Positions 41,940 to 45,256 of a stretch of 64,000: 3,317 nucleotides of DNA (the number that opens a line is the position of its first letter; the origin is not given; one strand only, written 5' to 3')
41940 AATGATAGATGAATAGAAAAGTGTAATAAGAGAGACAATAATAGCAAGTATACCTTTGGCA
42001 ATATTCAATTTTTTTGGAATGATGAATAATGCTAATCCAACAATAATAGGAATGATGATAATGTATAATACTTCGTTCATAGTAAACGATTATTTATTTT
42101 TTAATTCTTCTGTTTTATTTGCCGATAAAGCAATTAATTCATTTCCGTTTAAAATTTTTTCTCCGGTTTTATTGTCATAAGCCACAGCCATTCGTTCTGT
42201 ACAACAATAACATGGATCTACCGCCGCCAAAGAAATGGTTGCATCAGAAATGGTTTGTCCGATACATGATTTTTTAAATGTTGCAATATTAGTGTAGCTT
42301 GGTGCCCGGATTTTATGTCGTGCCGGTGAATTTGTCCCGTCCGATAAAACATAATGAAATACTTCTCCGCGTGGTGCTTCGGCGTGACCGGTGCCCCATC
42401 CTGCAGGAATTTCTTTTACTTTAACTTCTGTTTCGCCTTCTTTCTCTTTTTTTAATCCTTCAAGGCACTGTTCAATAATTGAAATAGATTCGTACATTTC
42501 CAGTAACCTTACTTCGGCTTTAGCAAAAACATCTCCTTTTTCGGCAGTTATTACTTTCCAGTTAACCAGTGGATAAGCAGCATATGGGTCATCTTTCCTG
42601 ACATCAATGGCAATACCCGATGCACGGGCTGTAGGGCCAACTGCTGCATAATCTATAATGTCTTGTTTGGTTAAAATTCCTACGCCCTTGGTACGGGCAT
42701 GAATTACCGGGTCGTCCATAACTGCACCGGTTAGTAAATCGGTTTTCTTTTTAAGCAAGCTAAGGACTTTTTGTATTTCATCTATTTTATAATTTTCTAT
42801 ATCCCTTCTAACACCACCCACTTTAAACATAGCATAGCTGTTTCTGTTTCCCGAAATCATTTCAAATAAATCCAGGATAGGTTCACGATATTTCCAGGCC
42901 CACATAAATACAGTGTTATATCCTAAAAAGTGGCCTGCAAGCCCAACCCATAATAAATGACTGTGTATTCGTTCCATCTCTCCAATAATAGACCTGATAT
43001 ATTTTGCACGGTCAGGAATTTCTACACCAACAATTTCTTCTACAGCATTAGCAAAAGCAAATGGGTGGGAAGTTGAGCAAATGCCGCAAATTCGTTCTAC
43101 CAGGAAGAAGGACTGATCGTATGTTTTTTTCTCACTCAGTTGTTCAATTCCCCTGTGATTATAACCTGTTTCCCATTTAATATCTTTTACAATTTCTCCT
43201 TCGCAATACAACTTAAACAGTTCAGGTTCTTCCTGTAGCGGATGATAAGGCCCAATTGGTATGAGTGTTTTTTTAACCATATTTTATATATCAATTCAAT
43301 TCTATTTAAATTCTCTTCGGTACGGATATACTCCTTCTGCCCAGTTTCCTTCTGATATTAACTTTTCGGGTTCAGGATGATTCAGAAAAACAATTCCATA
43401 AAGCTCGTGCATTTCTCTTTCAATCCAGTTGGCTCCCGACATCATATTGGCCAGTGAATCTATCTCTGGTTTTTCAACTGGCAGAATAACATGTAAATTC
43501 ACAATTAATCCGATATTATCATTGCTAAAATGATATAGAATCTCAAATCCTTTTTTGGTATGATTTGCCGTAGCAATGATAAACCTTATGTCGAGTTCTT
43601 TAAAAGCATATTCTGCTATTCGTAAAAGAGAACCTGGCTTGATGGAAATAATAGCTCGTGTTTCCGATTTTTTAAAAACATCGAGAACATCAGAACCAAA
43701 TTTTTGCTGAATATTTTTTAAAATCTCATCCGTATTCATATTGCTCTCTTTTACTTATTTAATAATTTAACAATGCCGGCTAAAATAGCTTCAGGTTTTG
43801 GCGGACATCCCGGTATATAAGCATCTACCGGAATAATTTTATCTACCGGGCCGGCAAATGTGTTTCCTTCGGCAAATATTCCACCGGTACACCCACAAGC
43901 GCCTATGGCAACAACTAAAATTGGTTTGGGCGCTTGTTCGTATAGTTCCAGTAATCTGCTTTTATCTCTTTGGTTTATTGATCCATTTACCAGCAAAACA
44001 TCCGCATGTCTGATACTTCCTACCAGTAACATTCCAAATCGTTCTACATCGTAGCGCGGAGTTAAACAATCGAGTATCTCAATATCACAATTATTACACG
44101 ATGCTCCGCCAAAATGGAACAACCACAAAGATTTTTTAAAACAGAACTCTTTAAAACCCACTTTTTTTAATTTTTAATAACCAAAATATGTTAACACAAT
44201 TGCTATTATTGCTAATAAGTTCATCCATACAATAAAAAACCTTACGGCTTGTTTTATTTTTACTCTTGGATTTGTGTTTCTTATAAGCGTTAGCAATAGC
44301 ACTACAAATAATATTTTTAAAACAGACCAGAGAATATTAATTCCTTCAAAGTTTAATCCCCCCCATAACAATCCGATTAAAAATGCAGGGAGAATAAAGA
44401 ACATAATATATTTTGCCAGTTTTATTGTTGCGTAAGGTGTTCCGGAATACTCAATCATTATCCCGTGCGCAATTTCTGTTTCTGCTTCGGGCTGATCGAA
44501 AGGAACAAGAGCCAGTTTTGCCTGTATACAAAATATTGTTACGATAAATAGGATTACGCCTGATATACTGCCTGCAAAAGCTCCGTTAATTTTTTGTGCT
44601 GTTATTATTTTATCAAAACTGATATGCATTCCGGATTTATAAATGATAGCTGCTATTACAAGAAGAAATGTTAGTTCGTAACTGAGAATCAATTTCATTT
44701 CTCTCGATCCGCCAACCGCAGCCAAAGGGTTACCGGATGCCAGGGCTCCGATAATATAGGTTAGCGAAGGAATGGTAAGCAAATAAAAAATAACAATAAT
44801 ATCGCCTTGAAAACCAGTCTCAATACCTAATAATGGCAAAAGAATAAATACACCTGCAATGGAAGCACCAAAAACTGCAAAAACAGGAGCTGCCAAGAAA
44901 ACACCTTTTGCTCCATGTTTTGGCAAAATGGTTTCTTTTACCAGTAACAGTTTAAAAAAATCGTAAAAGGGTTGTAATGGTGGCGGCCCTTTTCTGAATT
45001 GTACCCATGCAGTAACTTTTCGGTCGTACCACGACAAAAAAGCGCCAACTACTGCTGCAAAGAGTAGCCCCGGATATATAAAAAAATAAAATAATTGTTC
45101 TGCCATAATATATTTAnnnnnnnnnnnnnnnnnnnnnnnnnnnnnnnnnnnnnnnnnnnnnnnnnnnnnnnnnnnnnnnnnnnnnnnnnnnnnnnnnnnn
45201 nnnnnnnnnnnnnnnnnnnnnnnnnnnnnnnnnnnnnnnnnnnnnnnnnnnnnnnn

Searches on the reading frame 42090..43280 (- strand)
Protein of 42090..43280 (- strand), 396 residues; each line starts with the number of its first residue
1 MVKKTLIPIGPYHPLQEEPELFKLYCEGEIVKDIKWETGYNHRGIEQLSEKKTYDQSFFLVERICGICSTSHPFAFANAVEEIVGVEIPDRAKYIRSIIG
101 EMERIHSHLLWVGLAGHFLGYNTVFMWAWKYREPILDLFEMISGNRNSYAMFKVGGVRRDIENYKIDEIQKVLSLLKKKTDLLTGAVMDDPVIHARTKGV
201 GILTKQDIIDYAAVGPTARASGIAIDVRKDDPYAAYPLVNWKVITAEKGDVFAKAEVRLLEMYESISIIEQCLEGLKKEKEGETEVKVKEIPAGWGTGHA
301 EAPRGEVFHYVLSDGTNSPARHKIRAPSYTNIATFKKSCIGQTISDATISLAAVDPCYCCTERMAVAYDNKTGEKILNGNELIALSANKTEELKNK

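Call 3: search_protein_families(library=pfam, proteins=[window:42090-43280:-], max_evalue=0.001)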
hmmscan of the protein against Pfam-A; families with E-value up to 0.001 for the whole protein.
window:42090-43280:- (396 aa): 2 families
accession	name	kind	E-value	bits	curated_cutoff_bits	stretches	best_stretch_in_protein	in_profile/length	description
PF00346.24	Complex1_49kDa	-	3.3e-69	233.4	24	2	119-280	2-163/271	Respiratory-chain NADH dehydrogenase, 49 Kd subunit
PF00374.24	NiFeSe_Hases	-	2.2e-17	63.6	25.8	1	43-111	1-69/508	Nickel-dependent hydrogenase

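Call 4: search_protein_families(library=ncbifam, proteins=[window:42090-43280:-], max_evalue=0.001)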
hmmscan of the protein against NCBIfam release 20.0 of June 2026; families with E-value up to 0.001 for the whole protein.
window:42090-43280:- (396 aa): 15 families
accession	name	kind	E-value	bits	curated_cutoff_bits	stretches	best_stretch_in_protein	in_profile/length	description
NF004739.1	PRK06075.1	equivalog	2.4e-99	332.7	360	2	7-280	3-276/384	NADH-quinone oxidoreductase subunit D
TIGR01962.1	NuoD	equivalog_domain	2e-86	290.3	459.35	2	4-285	2-280/386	NADH dehydrogenase (quinone) subunit D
NF040602.1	F420_dehyd_FpoD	exception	2.2e-85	286.9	600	1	5-361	8-370/372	F420H2 dehydrogenase subunit FpoD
NF008974.0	PRK12322.1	equivalog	6e-79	265.7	522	1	5-356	7-359/366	NADH-quinone oxidoreductase subunit D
NF009808.0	PRK13292.1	equivalog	3.5e-68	230.2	1156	2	5-277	408-680/791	NADH-quinone oxidoreductase subunit B/C/D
NF008728.0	PRK11742.1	equivalog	2.3e-58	198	840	2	8-276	218-486/598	NADH-quinone oxidoreductase subunit C/D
NF005649.0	PRK07415.1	equivalog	3.4e-57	194.3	583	1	4-279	10-286/394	NAD(P)H-quinone oxidoreductase subunit H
TIGR03295.1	frhA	equivalog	2.8e-20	72.6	392.5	1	30-114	28-112/412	coenzyme F420 hydrogenase subunit alpha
NF033181.1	NiFeSe_hydrog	equivalog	1.9e-17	63.3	600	1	27-110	23-105/507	nickel-dependent hydrogenase large subunit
NF045518.1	H2_NiFeSe_large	exception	2.9e-15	56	780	1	28-111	24-106/485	NiFeSe hydrogenase large subunit HysA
NF007778.0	PRK10467.1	equivalog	1.3e-14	53.5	969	1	34-110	30-106/567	hydrogenase 2 large subunit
NF041785.2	VhuA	equivalog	1.5e-13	50.1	800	1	41-111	37-107/418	F420-non-reducing hydrogenase Vhu subunit A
NF007550.0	PRK10170.1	equivalog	3.2e-10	39.1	1101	1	39-111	50-122/597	Ni/Fe-hydrogenase large subunit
NF040828.1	sulfhyd_ShyA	equivalog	4.7e-10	38.9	700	1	28-133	23-130/415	NAD(P)-dependent hydrogenase/sulfhydrogenase 2 subunit alpha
NF040832.1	sulfhyd_HydA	equivalog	2.7e-07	30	880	1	29-136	26-135/426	NADPH-dependent hydrogenase/sulfhydrogenase 1 subunit alpha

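Call 32: search_solved_structures(query=window:42090-43280:-, max_evalue=1e-10, show_alignments=1)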
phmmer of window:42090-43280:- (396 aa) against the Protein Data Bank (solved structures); distinct sequences matched with E-value up to 1e-10: 74 (the best 60 are shown).
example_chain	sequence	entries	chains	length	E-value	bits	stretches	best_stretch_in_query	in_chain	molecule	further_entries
6cfw_L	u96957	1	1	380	4.1e-84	285.8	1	7-363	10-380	Membrane-bound hydrogenase subunit alpha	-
7z0s_E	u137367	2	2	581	3e-77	263.2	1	3-386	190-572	Formate hydrogenlyase subunit 5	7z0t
2fug_4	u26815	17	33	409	1.6e-62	214.8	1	7-277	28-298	NADH-quinone oxidoreductase chain 4 | NADH-QUINONE OXIDOREDUCTASE SUBUNIT 4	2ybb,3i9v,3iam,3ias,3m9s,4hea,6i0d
7q5y_B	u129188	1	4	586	5.1e-59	203.2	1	7-281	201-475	NADH-quinone oxidoreductase subunit C/D 2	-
6u8y_L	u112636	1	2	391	3e-53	184.2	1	9-357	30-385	NADH dehydrogenase subunit D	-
9iho_D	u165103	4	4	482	1e-51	179.2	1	7-276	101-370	NUCM (49 kDa) subunit of mitochondrial NADH:ubiquinone oxidoreductase (Complex I)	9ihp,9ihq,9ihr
8e9g_D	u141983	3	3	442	2.3e-51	178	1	5-278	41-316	NADH-quinone oxidoreductase subunit D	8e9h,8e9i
8ba0_D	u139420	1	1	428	8.5e-51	176.2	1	4-277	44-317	Complex I-49kD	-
8b9z_D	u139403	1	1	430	8.6e-51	176.1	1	4-277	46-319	Complex I-49kD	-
8esw_S2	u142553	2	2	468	1.2e-50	175.6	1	4-277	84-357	Complex I-49kD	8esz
6h8k_C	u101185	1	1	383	1.7e-50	175.1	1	7-277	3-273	NUCM protein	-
6gcs_C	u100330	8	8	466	2e-50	175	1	6-277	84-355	49-KDA PROTEIN (NUCM) | Subunit NUCM of NADH:Ubiquinone Oxidoreductase (Complex I) | NUCM protein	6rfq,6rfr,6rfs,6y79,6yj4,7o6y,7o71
4wz7_C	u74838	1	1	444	1.1e-49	172.5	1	6-277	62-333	NUCM protein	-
7b0n_D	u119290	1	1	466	1.3e-49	172.2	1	6-277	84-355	NUCM protein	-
7arc_D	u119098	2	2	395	2.2e-48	168.2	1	6-276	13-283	ND7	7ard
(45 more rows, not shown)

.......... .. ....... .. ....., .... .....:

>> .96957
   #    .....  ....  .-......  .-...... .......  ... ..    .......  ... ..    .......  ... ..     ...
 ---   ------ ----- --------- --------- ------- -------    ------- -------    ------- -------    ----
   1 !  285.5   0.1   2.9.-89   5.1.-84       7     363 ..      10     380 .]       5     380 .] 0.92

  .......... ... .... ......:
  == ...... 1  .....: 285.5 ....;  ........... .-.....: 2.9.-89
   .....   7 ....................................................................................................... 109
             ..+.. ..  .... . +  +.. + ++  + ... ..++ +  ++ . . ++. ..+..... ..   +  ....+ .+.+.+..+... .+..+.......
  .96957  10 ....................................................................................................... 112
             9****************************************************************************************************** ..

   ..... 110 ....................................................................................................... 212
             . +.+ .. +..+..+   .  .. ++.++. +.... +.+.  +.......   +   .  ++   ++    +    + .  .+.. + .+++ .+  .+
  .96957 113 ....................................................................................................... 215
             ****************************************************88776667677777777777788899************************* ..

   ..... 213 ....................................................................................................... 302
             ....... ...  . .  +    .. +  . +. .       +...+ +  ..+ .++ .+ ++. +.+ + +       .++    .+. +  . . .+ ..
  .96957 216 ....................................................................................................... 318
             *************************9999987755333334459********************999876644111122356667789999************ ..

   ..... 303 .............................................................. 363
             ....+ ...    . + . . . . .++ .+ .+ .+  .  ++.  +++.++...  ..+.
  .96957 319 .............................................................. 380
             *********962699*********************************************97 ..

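Call 67: search_protein_representatives(protein=window:42090-43280:-)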
Query: 396 residues. Proteins with E-value up to 0.001 (for the whole library): 8856; up to 1e-10: 4170; up to 1e-30: 812. The best 150 are listed.
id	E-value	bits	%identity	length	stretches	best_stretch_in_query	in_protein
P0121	2.5e-153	526.9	59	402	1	3-393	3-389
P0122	4.3e-152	522.9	59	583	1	4-394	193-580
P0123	5.1e-123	427.2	67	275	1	5-276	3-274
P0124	3.7e-110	384.8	46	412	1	11-393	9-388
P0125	4.3e-103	361.5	45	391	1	3-377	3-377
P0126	8.2e-102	357.3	46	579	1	5-365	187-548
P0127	3.2e-100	352.1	61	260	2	3-207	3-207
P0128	3.1e-99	348.9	44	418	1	6-369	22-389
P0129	7.8e-99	347.5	59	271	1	126-394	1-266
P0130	2.2e-98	346.0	44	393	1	5-370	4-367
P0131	4.9e-97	341.6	47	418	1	5-374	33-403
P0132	6.0e-96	338.0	46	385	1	7-375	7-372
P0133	1.0e-94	333.9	44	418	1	7-395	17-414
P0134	3.9e-94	332.1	44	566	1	6-395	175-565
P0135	4.3e-94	331.9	44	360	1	6-363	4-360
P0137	6.8e-94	331.3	41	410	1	7-380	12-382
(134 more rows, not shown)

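Call 69: list_cluster_members(proteins=[P0121, P0122, P0137])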
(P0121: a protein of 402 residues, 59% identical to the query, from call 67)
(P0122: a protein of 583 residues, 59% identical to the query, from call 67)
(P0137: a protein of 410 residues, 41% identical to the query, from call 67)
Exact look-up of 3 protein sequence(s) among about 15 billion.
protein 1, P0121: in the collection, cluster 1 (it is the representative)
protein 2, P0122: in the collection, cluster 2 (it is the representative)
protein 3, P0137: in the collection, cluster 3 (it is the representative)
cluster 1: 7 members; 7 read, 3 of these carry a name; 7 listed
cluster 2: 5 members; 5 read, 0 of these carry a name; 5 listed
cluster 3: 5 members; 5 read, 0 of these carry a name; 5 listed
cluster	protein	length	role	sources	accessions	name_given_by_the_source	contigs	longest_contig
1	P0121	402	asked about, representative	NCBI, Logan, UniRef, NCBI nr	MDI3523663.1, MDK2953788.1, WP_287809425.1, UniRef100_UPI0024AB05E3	nickel-dependent hydrogenase large subunit [Kosmotoga sp.] | hydrogenase large subunit n=1 Tax=Kosmotoga sp. TaxID=1955248 RepID=UPI0024AB05E3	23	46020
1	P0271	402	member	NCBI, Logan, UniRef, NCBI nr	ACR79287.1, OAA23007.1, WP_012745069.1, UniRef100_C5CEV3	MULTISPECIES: nickel-dependent hydrogenase large subunit [Kosmotoga] | NADH-ubiquinone oxidoreductase chain 49kDa n=1 Tax=Kosmotoga olearia (strain ATCC ...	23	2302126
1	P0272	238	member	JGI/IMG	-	NADH-quinone oxidoreductase subunit D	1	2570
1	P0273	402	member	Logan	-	-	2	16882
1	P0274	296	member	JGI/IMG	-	-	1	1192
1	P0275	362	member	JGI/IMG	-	-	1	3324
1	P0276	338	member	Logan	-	-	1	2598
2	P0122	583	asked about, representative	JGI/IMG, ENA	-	-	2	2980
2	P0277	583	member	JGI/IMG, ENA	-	-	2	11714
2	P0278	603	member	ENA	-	-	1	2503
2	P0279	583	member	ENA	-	-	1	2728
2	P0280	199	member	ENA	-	-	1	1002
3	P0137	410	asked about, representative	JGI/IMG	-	-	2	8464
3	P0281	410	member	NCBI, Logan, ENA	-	-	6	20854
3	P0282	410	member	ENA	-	-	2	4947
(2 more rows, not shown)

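Call 70: find_encoding_contigs(protein=P0271, flank=10000, max_places=1)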
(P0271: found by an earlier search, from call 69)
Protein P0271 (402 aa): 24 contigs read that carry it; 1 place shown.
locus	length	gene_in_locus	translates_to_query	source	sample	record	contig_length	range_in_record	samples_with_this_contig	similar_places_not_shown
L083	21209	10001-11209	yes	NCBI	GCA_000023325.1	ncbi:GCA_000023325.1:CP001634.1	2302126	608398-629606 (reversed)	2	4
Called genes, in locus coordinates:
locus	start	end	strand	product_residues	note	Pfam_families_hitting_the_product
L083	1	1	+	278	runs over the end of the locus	-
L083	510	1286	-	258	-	PF00294:PfkB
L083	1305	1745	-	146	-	-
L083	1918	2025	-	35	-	-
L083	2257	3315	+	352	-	PF01022:HTH_5, PF12802:MarR_2 (weak), PF12840:HTH_20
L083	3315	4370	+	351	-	PF12840:HTH_20, PF01022:HTH_5, PF13412:HTH_24 (weak)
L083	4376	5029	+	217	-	PF00702:Hydrolase, PF13419:HAD_2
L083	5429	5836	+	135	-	-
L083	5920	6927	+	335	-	PF13237:Fer4_10 (faint), PF13534:Fer4_17 (faint), PF13187:Fer4_9 (faint), PF00037:Fer4 (faint), PF17179:Fer4_22, PF13746:Fer4_18 (weak)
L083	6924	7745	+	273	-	PF00970:FAD_binding_6 (weak), PF00175:NAD_binding_1, PF10418:DHODB_Fe-S_bind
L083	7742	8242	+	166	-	PF13247:Fer4_11, PF12838:Fer4_7 (weak), PF13187:Fer4_9 (weak), PF00037:Fer4 (weak)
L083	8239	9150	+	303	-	PF00146:NADHdh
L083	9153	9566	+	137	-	PF01058:Oxidored_q6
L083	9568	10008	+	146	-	PF00329:Complex1_30kDa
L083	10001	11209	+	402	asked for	PF00374:NiFeSe_Hases, PF00346:Complex1_49kDa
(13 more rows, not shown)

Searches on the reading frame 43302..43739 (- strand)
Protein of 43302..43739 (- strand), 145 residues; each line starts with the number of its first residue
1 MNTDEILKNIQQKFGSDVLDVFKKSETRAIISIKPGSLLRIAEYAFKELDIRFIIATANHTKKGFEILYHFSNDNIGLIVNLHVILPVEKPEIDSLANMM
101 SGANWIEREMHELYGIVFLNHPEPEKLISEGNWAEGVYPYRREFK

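Call 3: search_protein_families(library=pfam, proteins=[window:43302-43739:-], max_evalue=0.001)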
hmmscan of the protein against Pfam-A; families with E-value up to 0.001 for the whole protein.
window:43302-43739:- (145 aa): 1 family
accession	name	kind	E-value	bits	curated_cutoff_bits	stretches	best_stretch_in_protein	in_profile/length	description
PF00329.25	Complex1_30kDa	-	2.4e-20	73.8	22.5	1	32-145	2-119/124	Respiratory-chain NADH dehydrogenase, 30 Kd subunit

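Call 4: search_protein_families(library=ncbifam, proteins=[window:43302-43739:-], max_evalue=0.001)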
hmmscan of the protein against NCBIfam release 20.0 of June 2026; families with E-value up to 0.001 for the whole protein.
window:43302-43739:- (145 aa): 17 families
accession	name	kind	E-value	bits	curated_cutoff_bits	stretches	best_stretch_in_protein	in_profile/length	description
NF040611.1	F420_dehyd_FpoC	exception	1.6e-21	76.8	220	1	1-144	1-146/158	F420H2 dehydrogenase subunit FpoC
NF004735.0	PRK06074.2-2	equivalog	2.8e-19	69.6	176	1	1-144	1-146/158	NADH-quinone oxidoreductase subunit C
TIGR01961.1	NuoC_fam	subfamily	9.9e-17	61.6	122.45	1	58-145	34-119/122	NADH (or F420H2) dehydrogenase, subunit C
NF004737.0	PRK06074.2-4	equivalog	3.2e-13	49.9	144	1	17-145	2-125/150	NADH-quinone oxidoreductase subunit C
NF006304.0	PRK08491.1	equivalog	1.6e-12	47.6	228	1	17-143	48-173/263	NADH-quinone oxidoreductase subunit C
NF004734.0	PRK06074.2-1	equivalog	1.5e-11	44.6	169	1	4-145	6-150/164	NADH-quinone oxidoreductase subunit C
NF009141.0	PRK12494.1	equivalog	2e-11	44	175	1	80-143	101-162/175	NAD(P)H-quinone oxidoreductase subunit J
NF008728.0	PRK11742.1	equivalog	4.8e-11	41.7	840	1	4-144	22-172/598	NADH-quinone oxidoreductase subunit C/D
NF005832.0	PRK07735.1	equivalog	5e-11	42.5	431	1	8-144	283-423/430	NADH-quinone oxidoreductase subunit C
NF009808.0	PRK13292.1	equivalog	5.9e-11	40.9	1156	1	45-144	272-373/791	NADH-quinone oxidoreductase subunit B/C/D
NF004733.0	PRK06074.1-5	equivalog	2.4e-10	40.4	225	1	31-144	33-149/203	NADH-quinone oxidoreductase subunit C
NF004730.0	PRK06074.1-1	equivalog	3.3e-09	36.9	193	1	89-144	103-156/200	NADH-quinone oxidoreductase subunit C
NF005856.0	PRK07785.1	equivalog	6.3e-08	32.7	224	1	30-134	103-214/246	NADH-quinone oxidoreductase subunit C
NF004732.0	PRK06074.1-4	equivalog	1e-06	28.7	376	1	90-144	143-195/250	NADH-quinone oxidoreductase subunit C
NF004731.0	PRK06074.1-3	equivalog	1.5e-05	24.9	303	1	58-144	62-145/207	NADH-quinone oxidoreductase subunit C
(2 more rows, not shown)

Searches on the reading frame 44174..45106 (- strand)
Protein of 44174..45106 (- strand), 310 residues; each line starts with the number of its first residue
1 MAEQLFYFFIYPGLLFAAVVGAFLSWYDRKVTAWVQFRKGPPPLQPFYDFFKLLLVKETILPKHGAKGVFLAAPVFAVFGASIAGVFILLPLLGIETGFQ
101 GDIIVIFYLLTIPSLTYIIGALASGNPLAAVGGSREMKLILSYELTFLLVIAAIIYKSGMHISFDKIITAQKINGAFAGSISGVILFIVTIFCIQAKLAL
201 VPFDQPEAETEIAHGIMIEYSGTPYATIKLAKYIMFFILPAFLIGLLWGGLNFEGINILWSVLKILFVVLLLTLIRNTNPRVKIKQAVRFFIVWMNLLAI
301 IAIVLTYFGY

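Call 3: search_protein_families(library=pfam, proteins=[window:44174-45106:-], max_evalue=0.001)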
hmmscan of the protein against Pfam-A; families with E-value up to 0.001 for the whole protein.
window:44174-45106:- (310 aa): 1 family
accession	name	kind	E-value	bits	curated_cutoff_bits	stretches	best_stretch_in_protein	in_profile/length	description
PF00146.26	NADHdh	-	1.4e-61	209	27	1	15-306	8-297/298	NADH dehydrogenase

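Call 4: search_protein_families(library=ncbifam, proteins=[window:44174-45106:-], max_evalue=0.001)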
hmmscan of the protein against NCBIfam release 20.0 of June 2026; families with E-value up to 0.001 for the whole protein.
window:44174-45106:- (310 aa): 7 families
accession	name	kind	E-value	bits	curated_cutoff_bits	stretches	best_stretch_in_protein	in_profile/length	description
NF004741.0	PRK06076.1-2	equivalog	1e-40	140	305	1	4-307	20-330/337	NADH-quinone oxidoreductase subunit NuoH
NF004745.0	PRK06076.1-6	equivalog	8.6e-31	107.4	450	1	19-299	28-320/341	NADH-quinone oxidoreductase subunit NuoH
NF004740.0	PRK06076.1-1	equivalog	4.3e-28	98.8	399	1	14-306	22-316/325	NADH-quinone oxidoreductase subunit NuoH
NF004743.0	PRK06076.1-4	equivalog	4.8e-25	88.3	494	1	19-297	29-327/433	NADH-quinone oxidoreductase subunit NuoH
NF004742.0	PRK06076.1-3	equivalog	2.4e-22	79.6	531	1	19-302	37-341/356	NADH-quinone oxidoreductase subunit NuoH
NF004744.0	PRK06076.1-5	equivalog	2.9e-21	76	542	1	14-253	37-282/372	NADH-quinone oxidoreductase subunit NuoH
NF040610.1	F420_dehyd_FpoH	exception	5.3e-21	75.3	475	1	19-304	25-328/339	F420H2 dehydrogenase subunit FpoH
